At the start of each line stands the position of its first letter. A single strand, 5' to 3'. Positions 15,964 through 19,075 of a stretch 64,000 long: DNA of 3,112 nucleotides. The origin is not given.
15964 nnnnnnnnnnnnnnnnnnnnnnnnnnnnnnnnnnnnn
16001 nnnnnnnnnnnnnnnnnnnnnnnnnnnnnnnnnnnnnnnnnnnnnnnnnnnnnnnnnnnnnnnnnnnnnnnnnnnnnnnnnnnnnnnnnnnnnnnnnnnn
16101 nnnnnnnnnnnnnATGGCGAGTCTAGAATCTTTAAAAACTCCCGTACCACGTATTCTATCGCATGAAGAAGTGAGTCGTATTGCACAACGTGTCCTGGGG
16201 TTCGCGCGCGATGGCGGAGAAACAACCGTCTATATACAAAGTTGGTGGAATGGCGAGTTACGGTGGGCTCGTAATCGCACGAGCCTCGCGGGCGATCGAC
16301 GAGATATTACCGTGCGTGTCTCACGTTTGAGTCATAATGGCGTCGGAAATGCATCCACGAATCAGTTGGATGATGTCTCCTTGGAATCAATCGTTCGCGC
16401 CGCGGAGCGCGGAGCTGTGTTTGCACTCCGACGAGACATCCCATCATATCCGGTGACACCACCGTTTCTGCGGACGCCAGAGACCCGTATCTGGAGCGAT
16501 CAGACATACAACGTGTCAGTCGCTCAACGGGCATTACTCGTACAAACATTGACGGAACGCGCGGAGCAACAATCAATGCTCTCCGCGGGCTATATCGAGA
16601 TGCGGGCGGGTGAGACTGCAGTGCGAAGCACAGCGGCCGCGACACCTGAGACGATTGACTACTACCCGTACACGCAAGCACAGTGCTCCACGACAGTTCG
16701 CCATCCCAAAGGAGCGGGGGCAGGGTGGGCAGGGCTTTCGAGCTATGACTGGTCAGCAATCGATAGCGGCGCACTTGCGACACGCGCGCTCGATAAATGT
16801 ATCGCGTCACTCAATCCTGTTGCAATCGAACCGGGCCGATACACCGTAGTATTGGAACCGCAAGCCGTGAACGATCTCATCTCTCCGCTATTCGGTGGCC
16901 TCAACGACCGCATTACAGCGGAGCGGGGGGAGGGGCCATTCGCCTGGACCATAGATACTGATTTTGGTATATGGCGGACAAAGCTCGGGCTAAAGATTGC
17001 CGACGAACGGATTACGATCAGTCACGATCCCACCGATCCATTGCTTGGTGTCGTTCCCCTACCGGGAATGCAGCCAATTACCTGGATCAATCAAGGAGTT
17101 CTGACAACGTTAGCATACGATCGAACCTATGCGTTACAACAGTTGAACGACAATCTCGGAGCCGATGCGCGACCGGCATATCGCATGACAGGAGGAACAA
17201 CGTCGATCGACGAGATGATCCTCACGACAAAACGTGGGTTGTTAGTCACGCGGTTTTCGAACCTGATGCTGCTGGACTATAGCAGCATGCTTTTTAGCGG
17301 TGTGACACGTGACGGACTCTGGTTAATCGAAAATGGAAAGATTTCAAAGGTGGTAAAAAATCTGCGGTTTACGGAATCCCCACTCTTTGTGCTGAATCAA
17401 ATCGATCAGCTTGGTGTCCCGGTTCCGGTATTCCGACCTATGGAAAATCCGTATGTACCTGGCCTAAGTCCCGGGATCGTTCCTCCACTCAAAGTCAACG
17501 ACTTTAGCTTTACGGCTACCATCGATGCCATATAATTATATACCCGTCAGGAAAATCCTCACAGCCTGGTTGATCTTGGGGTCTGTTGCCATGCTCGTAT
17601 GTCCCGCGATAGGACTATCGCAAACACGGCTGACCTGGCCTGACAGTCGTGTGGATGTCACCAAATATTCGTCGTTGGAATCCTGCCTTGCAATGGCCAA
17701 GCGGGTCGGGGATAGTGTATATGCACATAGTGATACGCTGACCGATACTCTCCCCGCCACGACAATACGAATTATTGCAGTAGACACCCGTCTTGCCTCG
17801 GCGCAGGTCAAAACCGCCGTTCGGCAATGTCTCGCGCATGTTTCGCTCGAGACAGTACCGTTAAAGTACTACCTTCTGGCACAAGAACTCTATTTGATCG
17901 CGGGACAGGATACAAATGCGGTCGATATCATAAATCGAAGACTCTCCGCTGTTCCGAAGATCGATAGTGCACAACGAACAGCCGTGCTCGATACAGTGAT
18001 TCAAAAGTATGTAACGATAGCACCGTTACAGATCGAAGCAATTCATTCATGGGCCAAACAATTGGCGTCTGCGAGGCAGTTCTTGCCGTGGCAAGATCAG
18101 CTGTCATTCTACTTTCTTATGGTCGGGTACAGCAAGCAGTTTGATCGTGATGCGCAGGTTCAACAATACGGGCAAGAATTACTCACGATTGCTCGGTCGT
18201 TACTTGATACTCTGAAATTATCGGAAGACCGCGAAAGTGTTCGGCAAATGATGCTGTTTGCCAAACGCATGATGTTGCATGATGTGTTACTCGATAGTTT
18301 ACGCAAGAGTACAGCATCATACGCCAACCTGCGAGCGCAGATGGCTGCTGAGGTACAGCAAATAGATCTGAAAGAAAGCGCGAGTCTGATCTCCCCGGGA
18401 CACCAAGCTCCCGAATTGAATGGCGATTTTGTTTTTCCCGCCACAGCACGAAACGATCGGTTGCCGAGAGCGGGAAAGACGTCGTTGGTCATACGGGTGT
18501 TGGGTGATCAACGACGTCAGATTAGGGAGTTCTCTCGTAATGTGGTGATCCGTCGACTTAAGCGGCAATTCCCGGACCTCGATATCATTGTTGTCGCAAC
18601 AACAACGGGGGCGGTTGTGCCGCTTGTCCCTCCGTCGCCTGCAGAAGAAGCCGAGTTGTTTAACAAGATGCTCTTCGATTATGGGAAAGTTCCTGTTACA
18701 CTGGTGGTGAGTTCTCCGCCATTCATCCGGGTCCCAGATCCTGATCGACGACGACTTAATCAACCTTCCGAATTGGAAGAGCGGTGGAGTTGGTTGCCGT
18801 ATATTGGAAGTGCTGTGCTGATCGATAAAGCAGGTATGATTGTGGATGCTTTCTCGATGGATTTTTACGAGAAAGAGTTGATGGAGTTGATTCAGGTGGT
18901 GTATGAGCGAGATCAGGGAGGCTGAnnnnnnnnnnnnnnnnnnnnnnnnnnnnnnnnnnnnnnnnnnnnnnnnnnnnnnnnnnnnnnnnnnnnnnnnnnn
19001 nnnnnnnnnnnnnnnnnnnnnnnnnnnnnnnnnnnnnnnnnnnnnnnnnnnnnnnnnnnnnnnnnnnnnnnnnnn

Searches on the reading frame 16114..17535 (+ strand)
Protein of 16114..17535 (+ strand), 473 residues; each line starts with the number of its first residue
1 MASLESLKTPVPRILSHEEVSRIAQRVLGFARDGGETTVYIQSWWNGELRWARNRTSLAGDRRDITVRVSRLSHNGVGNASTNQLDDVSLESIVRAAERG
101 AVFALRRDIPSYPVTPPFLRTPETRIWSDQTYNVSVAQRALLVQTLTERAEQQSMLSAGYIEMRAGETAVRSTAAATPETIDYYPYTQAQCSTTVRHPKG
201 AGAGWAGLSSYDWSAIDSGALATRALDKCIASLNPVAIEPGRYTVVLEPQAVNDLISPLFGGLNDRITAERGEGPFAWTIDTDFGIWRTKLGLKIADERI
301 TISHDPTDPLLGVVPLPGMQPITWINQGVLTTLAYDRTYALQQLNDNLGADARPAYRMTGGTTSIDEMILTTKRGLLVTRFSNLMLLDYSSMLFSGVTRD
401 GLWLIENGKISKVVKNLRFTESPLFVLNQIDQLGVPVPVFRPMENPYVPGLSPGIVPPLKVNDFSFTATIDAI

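Call 7: search_protein_families(library=pfam, proteins=[window:16114-17535:+], max_evalue=0.01)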
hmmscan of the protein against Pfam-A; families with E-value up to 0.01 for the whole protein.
window:16114-17535:+ (473 aa): 1 family
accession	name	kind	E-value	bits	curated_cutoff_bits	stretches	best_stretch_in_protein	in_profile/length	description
PF19289.4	PmbA_TldD_3rd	-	2.5e-26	92.7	22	1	240-451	1-203/220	PmbA/TldA metallopeptidase C-terminal domain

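Call 8: search_protein_families(library=ncbifam, proteins=[window:16114-17535:+], max_evalue=0.01)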
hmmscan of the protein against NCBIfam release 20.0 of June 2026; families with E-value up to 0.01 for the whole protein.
window:16114-17535:+ (473 aa): 0 families

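Call 10: search_solved_structures(query=window:16114-17535:+, max_evalue=1, show_alignments=2)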
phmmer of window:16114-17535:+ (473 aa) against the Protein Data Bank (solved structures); distinct sequences matched with E-value up to 1: 4.
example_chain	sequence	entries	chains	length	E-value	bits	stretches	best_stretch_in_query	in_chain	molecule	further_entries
1vpb_A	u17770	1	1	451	1.8e-07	33.6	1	201-430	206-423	putative modulator of DNA gyrase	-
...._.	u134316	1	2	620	0.22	13.5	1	257-329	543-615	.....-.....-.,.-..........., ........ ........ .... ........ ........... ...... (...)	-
5njc_A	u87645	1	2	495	0.91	11.4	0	357-436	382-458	Metalloprotease TldD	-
5nj5_A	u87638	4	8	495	0.92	11.4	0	357-436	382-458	Metalloprotease TldD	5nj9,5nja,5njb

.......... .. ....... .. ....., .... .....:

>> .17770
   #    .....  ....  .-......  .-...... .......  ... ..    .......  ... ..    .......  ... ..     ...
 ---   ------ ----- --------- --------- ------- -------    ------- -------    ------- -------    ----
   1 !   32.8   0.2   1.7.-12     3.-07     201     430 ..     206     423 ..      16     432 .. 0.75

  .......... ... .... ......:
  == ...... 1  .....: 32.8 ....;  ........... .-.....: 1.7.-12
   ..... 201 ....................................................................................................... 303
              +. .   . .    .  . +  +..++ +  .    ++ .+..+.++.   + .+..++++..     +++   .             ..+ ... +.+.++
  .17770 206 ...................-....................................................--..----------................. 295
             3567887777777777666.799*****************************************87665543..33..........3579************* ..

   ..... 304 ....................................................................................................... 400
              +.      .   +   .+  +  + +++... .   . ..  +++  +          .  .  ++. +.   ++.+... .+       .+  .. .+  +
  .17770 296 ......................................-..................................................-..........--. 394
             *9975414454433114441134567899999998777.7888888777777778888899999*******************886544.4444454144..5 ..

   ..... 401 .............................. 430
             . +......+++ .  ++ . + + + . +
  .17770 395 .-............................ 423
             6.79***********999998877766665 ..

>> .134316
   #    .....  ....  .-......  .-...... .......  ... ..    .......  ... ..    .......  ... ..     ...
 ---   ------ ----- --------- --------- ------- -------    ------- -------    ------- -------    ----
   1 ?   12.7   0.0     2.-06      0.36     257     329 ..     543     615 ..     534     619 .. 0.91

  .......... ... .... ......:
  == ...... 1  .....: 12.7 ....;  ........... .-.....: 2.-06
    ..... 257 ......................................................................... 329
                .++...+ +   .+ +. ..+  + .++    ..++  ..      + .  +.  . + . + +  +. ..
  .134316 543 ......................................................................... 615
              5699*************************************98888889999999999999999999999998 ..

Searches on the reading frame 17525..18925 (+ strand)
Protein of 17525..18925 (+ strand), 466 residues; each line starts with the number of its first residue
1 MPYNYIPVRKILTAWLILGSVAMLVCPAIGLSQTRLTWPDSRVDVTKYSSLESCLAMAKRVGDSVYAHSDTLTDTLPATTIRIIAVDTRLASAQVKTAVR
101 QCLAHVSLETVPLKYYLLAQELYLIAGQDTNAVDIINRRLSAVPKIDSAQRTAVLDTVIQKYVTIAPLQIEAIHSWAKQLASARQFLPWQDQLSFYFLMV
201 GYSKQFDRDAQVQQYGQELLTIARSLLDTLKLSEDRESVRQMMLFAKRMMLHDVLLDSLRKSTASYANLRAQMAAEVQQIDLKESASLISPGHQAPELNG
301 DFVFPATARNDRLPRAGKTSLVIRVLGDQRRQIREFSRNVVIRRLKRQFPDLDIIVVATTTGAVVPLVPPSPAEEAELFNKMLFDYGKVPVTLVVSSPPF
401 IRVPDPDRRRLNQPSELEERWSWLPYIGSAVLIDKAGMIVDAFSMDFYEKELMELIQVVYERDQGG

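Call 19: search_protein_families(library=pfam, proteins=[window:17525-18925:+], max_evalue=0.01)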
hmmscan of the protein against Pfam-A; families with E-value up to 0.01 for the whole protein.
window:17525-18925:+ (466 aa): 0 families

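Call 44: find_homologous_proteins(query=window:17525-18925:+, max_evalue=0.001)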
Query window:17525-18925:+ (466 aa): 15 proteins with E <= 0.001 among 8000 candidates.
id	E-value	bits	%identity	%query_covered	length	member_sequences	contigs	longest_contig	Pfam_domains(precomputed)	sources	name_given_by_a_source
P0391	0.0e+0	1021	100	100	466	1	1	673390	-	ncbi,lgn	-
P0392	2.2e-112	394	43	98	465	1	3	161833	-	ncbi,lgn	-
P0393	3.7e-93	331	39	96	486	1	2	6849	-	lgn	-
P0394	1.0e-51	194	32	83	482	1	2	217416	-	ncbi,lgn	-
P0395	1.3e-51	194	32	94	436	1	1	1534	-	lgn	-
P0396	3.9e-47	179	31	96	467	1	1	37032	-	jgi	jgi:hypothetical protein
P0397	2.1e-39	154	27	100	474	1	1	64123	-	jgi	jgi:hypothetical protein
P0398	7.3e-38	149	30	93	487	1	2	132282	-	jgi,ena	-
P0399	1.7e-36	144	29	91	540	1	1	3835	-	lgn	-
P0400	4.3e-33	133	27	94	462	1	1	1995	-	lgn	-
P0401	4.6e-31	126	31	97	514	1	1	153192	-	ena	-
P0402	1.2e-29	122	28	97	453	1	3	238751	-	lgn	-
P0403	7.7e-29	119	30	91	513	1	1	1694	-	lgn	-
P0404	4.0e-28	116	27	94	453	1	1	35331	-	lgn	-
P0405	4.3e-18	83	31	67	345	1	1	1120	-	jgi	jgi:hypothetical protein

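Call 45: search_protein_families(library=pfam, proteins=[window:17525-18925:+], max_evalue=5)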
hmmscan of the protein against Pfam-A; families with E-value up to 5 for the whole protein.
window:17525-18925:+ (466 aa): 0 families

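Call 57: predict_structure(alignment_id=A2)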
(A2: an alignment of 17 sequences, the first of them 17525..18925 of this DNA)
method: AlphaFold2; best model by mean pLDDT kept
length: 466 residues; sequences in the alignment: 17
mean_pLDDT: 80.7   pTM: 0.76
mean pLDDT of the five models: 80.7, 79.2, 78.2, 77.3, 77.2
residues with pLDDT >= 90: 178; 70-90: 195; 50-70: 56; < 50: 37
segments of 3 or more residues with pLDDT < 50: 1-5, 27-40, 80-90, 281-286
pLDDT, mean of each block of 10 residues (from residue 1): 54 79 56 41 73 88 70 54 43 81 90 94 90 93 91 91 78 85 88 90 86 93 88 84 91 95 94 79 51 90 92 93 75 67 91 92 67 90 86 90 79 76 68 94 80 93 80
secondary structure, 60 per line:
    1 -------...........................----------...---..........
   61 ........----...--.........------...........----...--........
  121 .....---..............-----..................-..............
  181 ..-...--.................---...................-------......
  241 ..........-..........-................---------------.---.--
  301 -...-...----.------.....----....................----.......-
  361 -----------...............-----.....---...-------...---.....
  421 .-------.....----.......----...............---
elements in order: H8-34 H51-68 H78-86 H93-103 H113-125 H129-142 H148-165 H167-182 H189-205 H209-227 H235-250 H252-261 H263-278 E302-304 E320-324 H329-348 E353-359 H372-386 E392-396 E400-402 E410-412 H416-421 E429-433 E438-444 H449-463

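Call 60: fold_search(model_id=the predicted structure, library=pdb)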
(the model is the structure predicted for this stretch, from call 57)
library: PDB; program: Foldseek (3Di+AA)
matches with E <= 10: 1125; with E <= 0.001: 0
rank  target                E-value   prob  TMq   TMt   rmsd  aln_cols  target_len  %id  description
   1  3drn_A                1.1e-03  1.00  0.24  0.64   5.5       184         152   15  The crystal structure of Bcp1 from Sulfolobus Sulfataricus (released 2009-04-14)
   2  3drn_B                1.2e-03  1.00  0.24  0.63   5.8       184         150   15  The crystal structure of Bcp1 from Sulfolobus Sulfataricus (released 2009-04-14)
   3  3eyt_B                2.2e-03  1.00  0.26  0.71   5.4       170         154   16  Crystal structure of Thioredoxin-like superfamily protein SPOA0173 (released 2008-11-04)
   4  3fw2_A                2.3e-03  1.00  0.25  0.72   4.5       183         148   15  C-terminal domain of putative thiol-disulfide oxidoreductase from Bacteroides thetaiotaomicron. (released 2009-01-27)
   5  3eyt_A                2.4e-03  1.00  0.27  0.72   5.0       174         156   18  Crystal structure of Thioredoxin-like superfamily protein SPOA0173 (released 2008-11-04)
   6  3eyt_D                2.8e-03  1.00  0.27  0.71   5.4       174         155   16  Crystal structure of Thioredoxin-like superfamily protein SPOA0173 (released 2008-11-04)
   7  3eyt_C                3.0e-03  1.00  0.26  0.68   5.3       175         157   16  Crystal structure of Thioredoxin-like superfamily protein SPOA0173 (released 2008-11-04)
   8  3fkf_C                4.0e-03  1.00  0.23  0.67   4.1       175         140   13  thiol-disulfide oxidoreductase from Bacteroides fragilis NCTC 9343 (released 2009-01-20)
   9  3fkf_A                5.2e-03  1.00  0.23  0.66   4.8       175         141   14  thiol-disulfide oxidoreductase from Bacteroides fragilis NCTC 9343 (released 2009-01-20)
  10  6gc1_A                5.7e-03  1.00  0.23  0.20   9.6       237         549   16  Crystal structure of Trx-like and NHL repeat containing domains of human NHLRC2 (released 2018-09-05)
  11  6gc1_B                6.8e-03  1.00  0.24  0.21   9.6       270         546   13  Crystal structure of Trx-like and NHL repeat containing domains of human NHLRC2 (released 2018-09-05)
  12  3hjp_A                7.1e-03  1.00  0.23  0.61   6.6       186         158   15  The crystal structure of Bcp4 from Sulfolobus Solfataricus (released 2010-05-26)
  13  2r37_B                8.5e-03  1.00  0.22  0.45   8.2       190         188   13  Crystal structure of human glutathione peroxidase 3 (selenocysteine to glycine mutant) (released 2007-09-11)
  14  6gc1_C                9.7e-03  1.00  0.24  0.21   9.4       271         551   14  Crystal structure of Trx-like and NHL repeat containing domains of human NHLRC2 (released 2018-09-05)
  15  6gc1_D                1.0e-02  1.00  0.24  0.21   9.5       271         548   15  Crystal structure of Trx-like and NHL repeat containing domains of human NHLRC2 (released 2018-09-05)
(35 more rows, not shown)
